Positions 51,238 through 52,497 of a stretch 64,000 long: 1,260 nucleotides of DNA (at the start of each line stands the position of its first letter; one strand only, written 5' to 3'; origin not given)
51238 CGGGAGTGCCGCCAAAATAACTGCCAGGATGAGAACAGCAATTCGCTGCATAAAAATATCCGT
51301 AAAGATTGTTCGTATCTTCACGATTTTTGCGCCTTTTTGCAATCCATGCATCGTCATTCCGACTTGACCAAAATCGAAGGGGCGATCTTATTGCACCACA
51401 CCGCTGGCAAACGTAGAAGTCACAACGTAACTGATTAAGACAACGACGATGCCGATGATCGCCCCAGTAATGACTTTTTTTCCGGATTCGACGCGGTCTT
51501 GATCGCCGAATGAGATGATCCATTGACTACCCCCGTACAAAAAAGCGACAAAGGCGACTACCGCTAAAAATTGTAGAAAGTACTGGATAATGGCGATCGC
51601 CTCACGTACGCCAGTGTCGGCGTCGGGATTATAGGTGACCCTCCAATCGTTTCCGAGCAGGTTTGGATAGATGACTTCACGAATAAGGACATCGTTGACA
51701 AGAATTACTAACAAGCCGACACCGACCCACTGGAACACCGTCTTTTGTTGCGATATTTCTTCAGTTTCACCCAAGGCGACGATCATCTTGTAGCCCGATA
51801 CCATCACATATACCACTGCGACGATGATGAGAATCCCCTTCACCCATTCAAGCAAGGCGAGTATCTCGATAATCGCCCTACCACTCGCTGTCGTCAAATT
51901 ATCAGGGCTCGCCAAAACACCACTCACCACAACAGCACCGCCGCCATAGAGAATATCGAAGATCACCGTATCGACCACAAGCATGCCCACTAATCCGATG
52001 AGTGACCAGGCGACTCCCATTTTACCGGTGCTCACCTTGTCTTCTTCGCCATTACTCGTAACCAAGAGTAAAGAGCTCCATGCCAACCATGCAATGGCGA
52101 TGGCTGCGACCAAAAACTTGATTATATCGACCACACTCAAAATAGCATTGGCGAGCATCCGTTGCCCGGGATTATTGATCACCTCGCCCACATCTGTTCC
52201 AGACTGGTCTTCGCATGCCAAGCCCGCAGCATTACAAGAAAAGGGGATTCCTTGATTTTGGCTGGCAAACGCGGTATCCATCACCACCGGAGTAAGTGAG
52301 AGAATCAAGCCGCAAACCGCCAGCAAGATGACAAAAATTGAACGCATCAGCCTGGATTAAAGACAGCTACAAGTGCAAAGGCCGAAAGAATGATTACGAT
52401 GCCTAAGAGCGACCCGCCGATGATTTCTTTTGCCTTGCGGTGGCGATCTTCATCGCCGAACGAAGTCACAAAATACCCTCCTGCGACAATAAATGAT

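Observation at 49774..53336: Two adjacent tri-modular pilin-like proteins followed by a Wzy_C (pilin O-glycosylase / O-antigen ligase family) gene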

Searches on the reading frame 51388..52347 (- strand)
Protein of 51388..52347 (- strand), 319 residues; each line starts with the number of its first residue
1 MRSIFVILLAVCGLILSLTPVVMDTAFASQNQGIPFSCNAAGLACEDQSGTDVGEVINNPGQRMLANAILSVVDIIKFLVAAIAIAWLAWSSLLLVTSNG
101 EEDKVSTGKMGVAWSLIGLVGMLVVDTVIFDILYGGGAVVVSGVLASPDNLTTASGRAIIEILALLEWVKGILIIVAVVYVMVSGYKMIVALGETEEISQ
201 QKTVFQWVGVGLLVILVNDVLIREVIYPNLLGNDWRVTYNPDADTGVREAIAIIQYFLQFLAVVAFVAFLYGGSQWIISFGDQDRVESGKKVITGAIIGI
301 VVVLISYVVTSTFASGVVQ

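Call 3: search_protein_families(library=pfam, proteins=[window:51388-52347:-], max_evalue=1)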
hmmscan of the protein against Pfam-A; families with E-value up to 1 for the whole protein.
window:51388-52347:- (319 aa): 1 family
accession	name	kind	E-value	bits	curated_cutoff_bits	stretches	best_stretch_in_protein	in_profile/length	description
PF18895.5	T4SS_pilin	-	8.7e-17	61.4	26.6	3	164-221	11-67/71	Type IV secretion system pilin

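Call 4: search_protein_families(library=ncbifam, proteins=[window:51388-52347:-], max_evalue=1)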
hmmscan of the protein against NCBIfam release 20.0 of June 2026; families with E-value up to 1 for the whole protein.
window:51388-52347:- (319 aa): 2 families
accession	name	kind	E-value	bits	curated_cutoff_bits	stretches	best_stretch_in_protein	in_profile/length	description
NF045849.1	ICE_MMCAP2_0565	equivalog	1.1e-05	25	40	3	164-217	15-68/80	Mbov_0395 family pilin-like conjugal transfer protein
NF052256.1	phage_P10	equivalog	0.0039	17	90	1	104-125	19-40/42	envelope protein P10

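Call 9: find_homologous_proteins(query=window:51388-52347:-, max_evalue=0.001)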
Query window:51388-52347:- (319 aa): 6 proteins with E <= 0.001 among 8000 candidates.
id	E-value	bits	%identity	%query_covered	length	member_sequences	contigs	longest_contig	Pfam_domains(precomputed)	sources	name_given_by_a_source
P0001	1.3e-193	660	100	100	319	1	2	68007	PF18895.6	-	-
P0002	2.9e-119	416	66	92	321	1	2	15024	PF18895.6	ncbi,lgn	-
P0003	3.4e-117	409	60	100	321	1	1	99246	PF18895.6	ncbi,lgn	-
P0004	6.3e-71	257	47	82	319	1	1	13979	PF18895.6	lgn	-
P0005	4.4e-6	44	22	47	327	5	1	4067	PF18895.6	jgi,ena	-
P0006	2.6e-4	38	25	70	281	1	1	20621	PF18895.6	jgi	-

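Call 13: find_encoding_contigs(protein=P0003, flank=10000, max_places=3)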
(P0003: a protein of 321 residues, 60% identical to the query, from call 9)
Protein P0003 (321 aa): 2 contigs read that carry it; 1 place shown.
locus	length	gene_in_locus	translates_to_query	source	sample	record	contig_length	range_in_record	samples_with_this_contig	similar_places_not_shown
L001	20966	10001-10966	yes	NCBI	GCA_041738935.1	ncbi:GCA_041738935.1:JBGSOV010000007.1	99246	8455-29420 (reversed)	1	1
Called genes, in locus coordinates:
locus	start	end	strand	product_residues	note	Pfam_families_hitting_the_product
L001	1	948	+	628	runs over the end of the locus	PF04203:Sortase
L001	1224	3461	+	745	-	PF01522:Polysacc_deac_1, PF00395:SLH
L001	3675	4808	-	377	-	PF01988:VIT1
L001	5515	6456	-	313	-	PF00316:FBPase, PF18913:FBPase_C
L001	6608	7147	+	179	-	-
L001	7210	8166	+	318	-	PF01715:IPPT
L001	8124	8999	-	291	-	PF01513:NAD_kinase, PF20143:NAD_kinase_C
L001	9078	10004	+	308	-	PF18895:T4SS_pilin (weak)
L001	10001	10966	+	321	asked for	PF18895:T4SS_pilin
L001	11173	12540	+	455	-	PF04932:Wzy_C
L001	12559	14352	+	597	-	PF00117:GATase, PF07722:Peptidase_C26 (faint), PF02540:NAD_synthase (faint), PF00958:GMP_synt_C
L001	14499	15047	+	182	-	PF04542:Sigma70_r2, PF08281:Sigma70_r4_2, PF04545:Sigma70_r4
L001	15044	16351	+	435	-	PF01225:Mur_ligase, PF08245:Mur_ligase_M, PF02875:Mur_ligase_C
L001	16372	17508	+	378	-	PF02481:DNA_processg_A, PF17782:WHD_DprA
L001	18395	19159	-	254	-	PF01790:LGT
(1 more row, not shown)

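Call 22: find_homologous_proteins(query=A2, max_evalue=0.001)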
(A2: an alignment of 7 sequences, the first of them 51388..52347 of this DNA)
Query A2 (7 sequences) (319 aa, profile of the alignment): 17 proteins with E <= 0.001 among 8000 candidates.
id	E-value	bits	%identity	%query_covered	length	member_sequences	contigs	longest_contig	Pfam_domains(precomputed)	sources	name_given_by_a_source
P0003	9.8e-136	470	60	100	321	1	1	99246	PF18895.6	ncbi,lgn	-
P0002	1.3e-134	466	66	92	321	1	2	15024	PF18895.6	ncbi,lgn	-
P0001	1.5e-129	450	100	100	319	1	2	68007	PF18895.6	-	-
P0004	1.5e-123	430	47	82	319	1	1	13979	PF18895.6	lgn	-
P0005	5.6e-97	343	22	47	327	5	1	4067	PF18895.6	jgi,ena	-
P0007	1.8e-85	305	24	76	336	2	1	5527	PF18895.6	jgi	-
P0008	5.6e-85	303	24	93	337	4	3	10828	PF18895.6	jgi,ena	jgi:hypothetical protein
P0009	4.2e-80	287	21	93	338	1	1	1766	PF18895.6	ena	-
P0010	3.6e-66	242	23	84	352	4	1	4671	PF18895.6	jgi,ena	-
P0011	9.3e-63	230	21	47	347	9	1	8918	PF18895.6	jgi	-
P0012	4.3e-51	192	24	89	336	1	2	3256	PF18895.6,PF04956.19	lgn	-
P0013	8.9e-49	184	30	83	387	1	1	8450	PF18895.6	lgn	-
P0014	8.5e-31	125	30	76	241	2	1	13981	PF18895.6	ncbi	-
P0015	8.2e-17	79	30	9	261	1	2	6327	PF18895.6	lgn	-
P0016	1.1e-16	79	24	71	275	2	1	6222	PF18895.6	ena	-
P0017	1.1e-12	66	28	35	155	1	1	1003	PF18895.6,PF04956.19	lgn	-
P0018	3.9e-5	41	30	17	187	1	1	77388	PF18895.6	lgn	-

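Call 27: find_related_loci(query=A3, collection=genome_contigs, flank=10000)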
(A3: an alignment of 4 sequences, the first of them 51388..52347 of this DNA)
Query A3 (319 aa) in genome_contigs; peptide patterns used: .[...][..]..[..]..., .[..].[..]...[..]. (x = any residue, [..] = any of these).
75 stretches matched a pattern; 2 encode a relative of the query (tblastn E <= 1e-3); 2 distinct loci.
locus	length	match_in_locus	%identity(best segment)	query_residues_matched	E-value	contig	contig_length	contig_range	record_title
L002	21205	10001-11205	64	26-319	1e-116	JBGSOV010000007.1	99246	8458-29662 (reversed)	MAG: Candidatus Gracilibacteria bacterium isolate JTS-AC289 k141_858867, whole genome shotgun sequence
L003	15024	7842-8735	66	25-319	8e-126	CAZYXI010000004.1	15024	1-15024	MAG TPA_asm: uncultured Candidatus Peribacteria bacterium isolate SRP193661_co2_66 genome assembly, contig: NODE_3392_le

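Call 28: find_encoding_contigs(protein=P0006, flank=10000, max_places=2)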
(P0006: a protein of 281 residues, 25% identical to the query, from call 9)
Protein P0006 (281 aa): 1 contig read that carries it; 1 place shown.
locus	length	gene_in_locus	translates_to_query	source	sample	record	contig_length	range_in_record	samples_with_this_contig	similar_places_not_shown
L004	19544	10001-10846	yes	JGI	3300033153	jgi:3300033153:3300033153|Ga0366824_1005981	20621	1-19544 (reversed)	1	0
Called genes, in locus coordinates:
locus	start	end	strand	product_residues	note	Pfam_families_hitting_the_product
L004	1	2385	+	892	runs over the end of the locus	-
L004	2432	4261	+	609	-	PF00664:ABC_membrane, PF02463:SMC_N (weak), PF00005:ABC_tran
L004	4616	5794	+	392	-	PF00009:GTP_EFTU, PF03144:GTP_EFTU_D2, PF03143:GTP_EFTU_D3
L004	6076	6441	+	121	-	PF00338:Ribosomal_S10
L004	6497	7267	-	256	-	PF14622:Ribonucleas_3_3, PF00636:Ribonuclease_3, PF00035:dsrm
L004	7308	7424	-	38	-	-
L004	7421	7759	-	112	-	PF01029:NusB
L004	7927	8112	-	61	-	-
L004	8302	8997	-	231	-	PF01027:Bax1-I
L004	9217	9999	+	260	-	PF18895:T4SS_pilin (faint)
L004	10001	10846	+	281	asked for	PF18895:T4SS_pilin (faint)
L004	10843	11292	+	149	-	PF07963:N_methyl (weak)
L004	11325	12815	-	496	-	PF00343:Phosphorylase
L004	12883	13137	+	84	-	-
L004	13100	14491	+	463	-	PF02878:PGM_PMM_I, PF02879:PGM_PMM_II, PF02880:PGM_PMM_III, PF00408:PGM_PMM_IV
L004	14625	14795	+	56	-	-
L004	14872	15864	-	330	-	PF00710:Asparaginase, PF17763:Asparaginase_C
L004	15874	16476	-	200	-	PF00625:Guanylate_kin, PF13191:AAA_16 (weak), PF13238:AAA_18 (weak)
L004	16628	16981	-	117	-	-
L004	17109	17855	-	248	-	PF04087:DUF389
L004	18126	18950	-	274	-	PF01734:Patatin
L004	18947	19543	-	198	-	?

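Call 29: find_encoding_contigs(protein=P0008, flank=10000, max_places=2)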
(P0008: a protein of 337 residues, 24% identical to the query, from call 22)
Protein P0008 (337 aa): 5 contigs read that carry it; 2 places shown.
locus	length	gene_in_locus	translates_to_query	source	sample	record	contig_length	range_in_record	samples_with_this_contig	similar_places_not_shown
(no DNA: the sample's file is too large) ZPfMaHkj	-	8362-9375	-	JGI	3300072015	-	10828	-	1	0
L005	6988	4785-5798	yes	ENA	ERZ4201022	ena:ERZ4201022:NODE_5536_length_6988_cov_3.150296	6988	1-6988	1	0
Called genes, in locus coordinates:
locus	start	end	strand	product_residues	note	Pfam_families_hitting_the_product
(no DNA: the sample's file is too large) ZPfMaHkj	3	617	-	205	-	?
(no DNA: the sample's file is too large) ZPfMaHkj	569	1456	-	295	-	PF00763:THF_DHG_CYH, PF02882:THF_DHG_CYH_C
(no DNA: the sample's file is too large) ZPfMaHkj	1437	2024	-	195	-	PF02223:Thymidylate_kin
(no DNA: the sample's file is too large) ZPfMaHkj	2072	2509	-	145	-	PF22769:DCD, PF00692:dUTPase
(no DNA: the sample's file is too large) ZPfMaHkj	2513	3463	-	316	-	PF07136:DUF1385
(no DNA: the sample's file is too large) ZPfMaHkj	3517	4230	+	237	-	PF00753:Lactamase_B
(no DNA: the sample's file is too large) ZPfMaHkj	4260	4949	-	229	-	PF00687:Ribosomal_L1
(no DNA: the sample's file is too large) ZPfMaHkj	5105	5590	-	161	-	PF03946:Ribosomal_L11_N, PF00298:Ribosomal_L11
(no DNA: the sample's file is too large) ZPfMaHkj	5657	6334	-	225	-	-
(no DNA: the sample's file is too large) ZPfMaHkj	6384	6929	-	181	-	PF02357:NusG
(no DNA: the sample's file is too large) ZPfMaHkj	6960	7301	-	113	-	PF00584:SecE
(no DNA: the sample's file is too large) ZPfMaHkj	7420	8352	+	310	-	PF18895:T4SS_pilin (faint)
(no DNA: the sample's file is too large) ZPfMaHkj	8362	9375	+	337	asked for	PF18895:T4SS_pilin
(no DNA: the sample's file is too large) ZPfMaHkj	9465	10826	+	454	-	?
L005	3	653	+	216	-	?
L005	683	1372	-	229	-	PF00687:Ribosomal_L1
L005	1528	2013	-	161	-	PF03946:Ribosomal_L11_N, PF00298:Ribosomal_L11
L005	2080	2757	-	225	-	-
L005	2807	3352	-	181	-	PF02357:NusG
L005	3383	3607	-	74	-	-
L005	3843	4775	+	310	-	PF18895:T4SS_pilin (faint)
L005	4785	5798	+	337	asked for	PF18895:T4SS_pilin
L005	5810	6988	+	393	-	?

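Call 30: find_encoding_contigs(protein=P0014, flank=10000, max_places=2)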
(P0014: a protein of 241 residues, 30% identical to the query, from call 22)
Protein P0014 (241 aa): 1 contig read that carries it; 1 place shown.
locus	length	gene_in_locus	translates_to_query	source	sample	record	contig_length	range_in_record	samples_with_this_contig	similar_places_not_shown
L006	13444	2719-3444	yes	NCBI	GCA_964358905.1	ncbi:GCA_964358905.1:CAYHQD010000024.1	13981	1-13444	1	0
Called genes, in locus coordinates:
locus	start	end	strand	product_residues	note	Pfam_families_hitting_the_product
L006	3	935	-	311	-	?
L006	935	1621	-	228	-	-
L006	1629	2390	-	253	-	-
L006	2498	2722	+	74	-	-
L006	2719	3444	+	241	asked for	PF18895:T4SS_pilin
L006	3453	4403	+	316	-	PF18895:T4SS_pilin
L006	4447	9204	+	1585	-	PF18895:T4SS_pilin, PF00801:PKD (weak), PF18911:PKD_4, PF22352:K319L-like_PKD (weak), PF00801:PKD (weak), PF18911:PKD_4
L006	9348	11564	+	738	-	PF18911:PKD_4, PF18911:PKD_4, PF00801:PKD, PF18911:PKD_4, PF18911:PKD_4, PF00801:PKD, PF18911:PKD_4, PF18911:PKD_4, +5 more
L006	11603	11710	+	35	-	-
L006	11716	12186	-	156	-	PF07884:VKOR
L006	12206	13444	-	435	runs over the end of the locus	-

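Call 32: find_encoding_contigs(protein=P0004, flank=10000, max_places=2)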
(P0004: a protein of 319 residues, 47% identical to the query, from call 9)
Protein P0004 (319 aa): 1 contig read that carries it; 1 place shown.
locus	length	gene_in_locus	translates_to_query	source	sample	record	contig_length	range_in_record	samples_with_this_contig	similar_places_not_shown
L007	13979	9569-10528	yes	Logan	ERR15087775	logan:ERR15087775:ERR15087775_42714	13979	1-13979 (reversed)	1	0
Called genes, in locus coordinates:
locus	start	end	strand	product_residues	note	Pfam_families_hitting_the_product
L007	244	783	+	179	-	-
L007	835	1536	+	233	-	-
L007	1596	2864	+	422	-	PF00117:GATase, PF13507:GATase_5, PF01965:DJ-1_PfpI (faint)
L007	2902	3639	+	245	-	-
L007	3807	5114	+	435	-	PF01743:PolyA_pol, PF12627:PolyA_pol_RNAbd, PF01966:HD (weak)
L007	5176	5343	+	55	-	-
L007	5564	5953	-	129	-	-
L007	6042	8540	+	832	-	PF26449:DUF8128, PF02534:T4SS-DNA_transf (faint), PF01935:DUF87, PF10412:TrwB_AAD_bind, PF12696:TraG-D_C (weak)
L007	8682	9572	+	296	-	PF18895:T4SS_pilin (faint)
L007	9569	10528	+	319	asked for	PF18895:T4SS_pilin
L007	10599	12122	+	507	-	PF04932:Wzy_C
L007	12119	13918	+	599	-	PF00117:GATase, PF07722:Peptidase_C26 (faint), PF02540:NAD_synthase (weak), PF00958:GMP_synt_C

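Call 33: find_encoding_contigs(protein=P0011, flank=10000, max_places=2)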
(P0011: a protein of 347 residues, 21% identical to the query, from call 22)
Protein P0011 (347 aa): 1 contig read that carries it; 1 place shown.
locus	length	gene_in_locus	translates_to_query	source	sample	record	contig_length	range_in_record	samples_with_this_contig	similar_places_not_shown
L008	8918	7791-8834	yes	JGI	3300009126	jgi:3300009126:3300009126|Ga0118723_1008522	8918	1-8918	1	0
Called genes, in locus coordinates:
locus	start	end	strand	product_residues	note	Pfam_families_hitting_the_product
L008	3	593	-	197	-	?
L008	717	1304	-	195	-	PF02223:Thymidylate_kin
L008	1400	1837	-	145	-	PF00692:dUTPase, PF22769:DCD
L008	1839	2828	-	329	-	PF07136:DUF1385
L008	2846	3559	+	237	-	PF00753:Lactamase_B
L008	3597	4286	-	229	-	PF00687:Ribosomal_L1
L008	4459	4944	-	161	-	PF03946:Ribosomal_L11_N, PF00298:Ribosomal_L11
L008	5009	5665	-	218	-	-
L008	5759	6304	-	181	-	PF02357:NusG, PF00467:KOW (weak)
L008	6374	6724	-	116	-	PF00584:SecE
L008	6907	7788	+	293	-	PF18895:T4SS_pilin (weak)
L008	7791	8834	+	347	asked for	PF18895:T4SS_pilin (faint)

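Call 34: find_encoding_contigs(protein=P0013, flank=10000, max_places=2)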
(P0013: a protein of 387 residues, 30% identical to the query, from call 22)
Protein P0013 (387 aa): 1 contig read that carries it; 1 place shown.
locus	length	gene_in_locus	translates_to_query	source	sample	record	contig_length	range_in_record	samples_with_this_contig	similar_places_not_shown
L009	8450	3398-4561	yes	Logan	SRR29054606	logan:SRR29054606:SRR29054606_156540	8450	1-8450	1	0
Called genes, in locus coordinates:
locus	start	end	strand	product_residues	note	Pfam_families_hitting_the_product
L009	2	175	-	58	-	?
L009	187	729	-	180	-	-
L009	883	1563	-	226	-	PF22935:RM44_endonuclase, PF14622:Ribonucleas_3_3, PF00636:Ribonuclease_3, PF00035:dsrm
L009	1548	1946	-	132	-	PF01029:NusB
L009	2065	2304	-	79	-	PF01783:Ribosomal_L32p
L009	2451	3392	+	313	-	PF18895:T4SS_pilin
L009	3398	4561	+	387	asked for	PF18895:T4SS_pilin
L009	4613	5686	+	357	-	PF01264:Chorismate_synt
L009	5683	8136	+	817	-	PF00884:Sulfatase, PF01663:Phosphodiest, PF01676:Metalloenzyme (faint), PF13810:DUF4185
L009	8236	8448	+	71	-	?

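Call 46: predict_structure(alignment_id=A4)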
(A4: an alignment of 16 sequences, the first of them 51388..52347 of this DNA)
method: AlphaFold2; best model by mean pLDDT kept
length: 319 residues; sequences in the alignment: 16
mean_pLDDT: 62.1   pTM: 0.45
mean pLDDT of the five models: 62.1, 60.9, 56.3, 54.1, 53.6
residues with pLDDT >= 90: 0; 70-90: 125; 50-70: 116; < 50: 78
segments of 3 or more residues with pLDDT < 50: 1-3, 20-58, 135-151, 231-243, 317-319
pLDDT, mean of each block of 10 residues (from residue 1): 59 59 40 40 37 42 59 68 75 73 76 73 61 42 35 53 63 70 69 69 74 70 58 42 56 73 79 77 77 80 79 55
secondary structure, 60 per line:
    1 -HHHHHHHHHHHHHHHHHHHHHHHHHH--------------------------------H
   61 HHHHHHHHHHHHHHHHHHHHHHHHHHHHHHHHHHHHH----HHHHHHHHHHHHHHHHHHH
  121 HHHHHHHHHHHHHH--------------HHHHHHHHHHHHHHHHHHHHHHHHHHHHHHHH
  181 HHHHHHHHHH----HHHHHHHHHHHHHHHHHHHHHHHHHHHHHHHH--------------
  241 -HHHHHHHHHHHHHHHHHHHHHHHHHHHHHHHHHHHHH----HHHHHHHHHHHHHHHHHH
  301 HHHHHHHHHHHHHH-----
elements in order: H2-27 H60-97 H102-134 H149-190 H195-226 H242-278 H283-314

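Call 51: fold_search(model_id=the predicted structure, library=pdb)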
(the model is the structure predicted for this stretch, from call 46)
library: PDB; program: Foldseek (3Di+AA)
matches with E <= 10: 623; with E <= 0.001: 0
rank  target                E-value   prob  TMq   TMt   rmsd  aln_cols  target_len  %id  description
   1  9jeq_R                5.9e-01  0.54  0.28  0.31  13.3       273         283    9  Cryo-EM structure of Histamine-bound Histamine receptor 3 H3R G protein complex (released 2025-09-24)
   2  7rbt_R                6.2e-01  0.14  0.16  0.14  22.6       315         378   10  cryo-EM structure of human Gastric inhibitory polypeptide receptor GIPR bound to tirzepatide (released 2022-04-13)
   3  4jeh_B                1.0e+00  0.66  0.29  0.38   8.2       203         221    9  Crystal Structure of Munc18a and Syntaxin1 lacking N-peptide complex (released 2013-07-17)
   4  3gni_A                1.0e+00  0.06  0.10  0.10  21.0       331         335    8  Structure of STRAD and MO25 (released 2009-06-16)
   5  9c3i_S                1.1e+00  0.30  0.18  0.24  24.4       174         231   11  Rebuilt CNOT3/tRNA-LEU structure (released 2024-12-04)
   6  7qa8_A                1.1e+00  0.18  0.20  0.21  19.6       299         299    9  Structure of the GPCR dimer Ste2 bound to an antagonist (released 2022-03-16)
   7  7x0t_A                1.1e+00  0.12  0.17  0.09  22.4       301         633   11  Cryo-EM structure of human ABCD1 E630Q in the presence of C26:0-CoA and ATP (released 2023-03-22)
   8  5k53_A                1.1e+00  0.20  0.20  0.25  20.7       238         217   13  Crystal structures of aldehyde deformylating oxygenase from Oscillatoria sp. KNUA011 (released 2016-09-07)
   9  4rc7_A                1.2e+00  0.15  0.19  0.24  18.1       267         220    7  Crystal structure of cyanobacterial aldehyde-deformylating oxygenase F86YF87Y mutant (released 2014-12-17)
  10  5oma_A                1.3e+00  0.10  0.13  0.17  20.6       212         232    8  CH3 chimera of human 14-3-3 sigma with the StARD1 peptide including Ser57 (released 2017-10-11)
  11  6fn9_A                1.3e+00  0.13  0.14  0.18  20.2       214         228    6  Mono- and bivalent 14-3-3 inhibitors for characterizing supramolecular lysine-PEG interactions in proteins (released 2018-07-04)
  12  2oc5                  1.5e+00  0.21  0.20  0.26  18.8       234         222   12  Crystal structure of a ferritin-like protein (pmt1231) from prochlorococcus marinus str. mit 9313 at 1.68 A resolution (released 2007-02-13)
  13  5d8x_A                1.5e+00  0.14  0.15  0.27  20.5       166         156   12  1.50A resolution structure of BfrB (L68A E81A) from Pseudomonas aeruginosa (released 2015-09-23)
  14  4rc5_A                1.5e+00  0.13  0.18  0.23  18.2       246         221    7  Crystal structure of cyanobacterial aldehyde-deformylating oxygenase (released 2014-12-17)
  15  9krs                  1.5e+00  0.12  0.12  0.20  20.7       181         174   10  Crystal structure of Horse spleen L-ferritin mutant (Fr-E53F/E56F/E57F/R59A/E60F/E63F) (released 2025-03-05)
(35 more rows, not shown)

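Call 52: search_protein_families(library=pfam, proteins=[L007:6042-8540:+, L007:8682-9572:+, L005:5810-6988:+, L004:10843-11292:+, L006:4447-9204:+], max_evalue=0.01)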
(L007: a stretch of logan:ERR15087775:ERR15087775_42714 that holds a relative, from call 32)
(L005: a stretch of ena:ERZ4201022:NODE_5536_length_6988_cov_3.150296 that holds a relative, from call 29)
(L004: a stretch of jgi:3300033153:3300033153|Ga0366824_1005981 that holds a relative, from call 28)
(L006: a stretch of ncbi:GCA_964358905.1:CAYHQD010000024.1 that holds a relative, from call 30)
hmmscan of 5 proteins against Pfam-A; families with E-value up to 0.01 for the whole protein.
L007:6042-8540:+ (832 aa): 8 families
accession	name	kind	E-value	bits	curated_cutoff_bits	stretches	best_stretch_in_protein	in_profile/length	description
PF10412.15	TrwB_AAD_bind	-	5.6e-11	42.4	20.5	1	425-756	12-330/387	Type IV secretion-system coupling protein DNA-binding domain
PF01935.23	DUF87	-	4.1e-09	37.3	23.2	1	428-641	23-203/220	Helicase HerA, central domain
PF12696.13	TraG-D_C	-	6.4e-07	29.8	22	1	679-755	3-85/126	TraM recognition site of TraD and TraG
PF02534.20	T4SS-DNA_transf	-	2.8e-06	26.9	20.1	0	427-501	43-114/468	Type IV secretory system Conjugative DNA transfer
PF25199.1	nSTAND_NTPase5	-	0.00067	19.9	34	0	423-491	36-106/145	Novel STAND NTPase 5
PF13401.12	AAA_22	-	0.0034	18.1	27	0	427-458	4-35/130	AAA domain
PF01580.24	FtsK_SpoIIIE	-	0.0063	16.4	24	0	429-451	40-62/221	FtsK/SpoIIIE family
PF03308.22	MeaB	-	0.0084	15.6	23.1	0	427-464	32-71/273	Methylmalonyl Co-A mutase-associated GTPase MeaB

L007:8682-9572:+ (296 aa): 2 families
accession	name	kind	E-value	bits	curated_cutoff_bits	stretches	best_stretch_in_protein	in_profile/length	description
PF18895.5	T4SS_pilin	-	1.2e-14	54.6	26.6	3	240-289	20-67/71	Type IV secretion system pilin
PF03994.20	DUF350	-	0.00012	22.6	26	1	107-236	10-119/133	Domain of Unknown Function (DUF350)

L005:5810-6988:+ (393 aa): 2 families
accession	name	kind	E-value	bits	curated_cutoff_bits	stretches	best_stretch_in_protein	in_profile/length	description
PF18895.5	T4SS_pilin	-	3.4e-07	30.7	26.6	1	110-175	7-67/71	Type IV secretion system pilin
PF04956.18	TrbC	-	0.00087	19.9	27.9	1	106-175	35-98/98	TrbC/VIRB2 pilin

L004:10843-11292:+ (149 aa): 1 family
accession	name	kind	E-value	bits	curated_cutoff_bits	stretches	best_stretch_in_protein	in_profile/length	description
PF07963.17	N_methyl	-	2.3e-07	30.5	21.2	1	6-30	2-26/27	Prokaryotic N-terminal methylation motif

L006:4447-9204:+ (1585 aa): 9 families
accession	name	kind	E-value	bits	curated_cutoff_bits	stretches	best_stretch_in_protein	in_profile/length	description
PF18911.6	PKD_4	-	3.6e-59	197.2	27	7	795-870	10-79/85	PKD domain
PF00801.26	PKD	-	1.9e-47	159.6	23.5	6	796-868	8-74/80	PKD domain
PF22352.2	K319L-like_PKD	-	9.5e-13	48.4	27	1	802-871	11-80/84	K319L-like, PKD domain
PF18895.5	T4SS_pilin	-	3.1e-11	43.6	26.6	1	222-285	7-69/71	Type IV secretion system pilin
PF04956.18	TrbC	-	5.6e-05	23.7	27.9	1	219-286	36-97/98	TrbC/VIRB2 pilin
PF16820.11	PKD_3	-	0.0001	22.5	26.3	0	800-860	16-67/68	PKD-like domain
PF21027.3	Sde0182_C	-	0.0017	19.4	27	0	1199-1261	8-70/83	Cellulose-binding protein Sde0182, C-terminal domain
PF07495.19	Y_Y_Y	-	0.0018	18.6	26.6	1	815-875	3-64/65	Y_Y_Y domain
PF08329.16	ChitinaseA_N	-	0.0018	18.4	21.2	0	1308-1372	48-110/133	Chitinase A, N-terminal domain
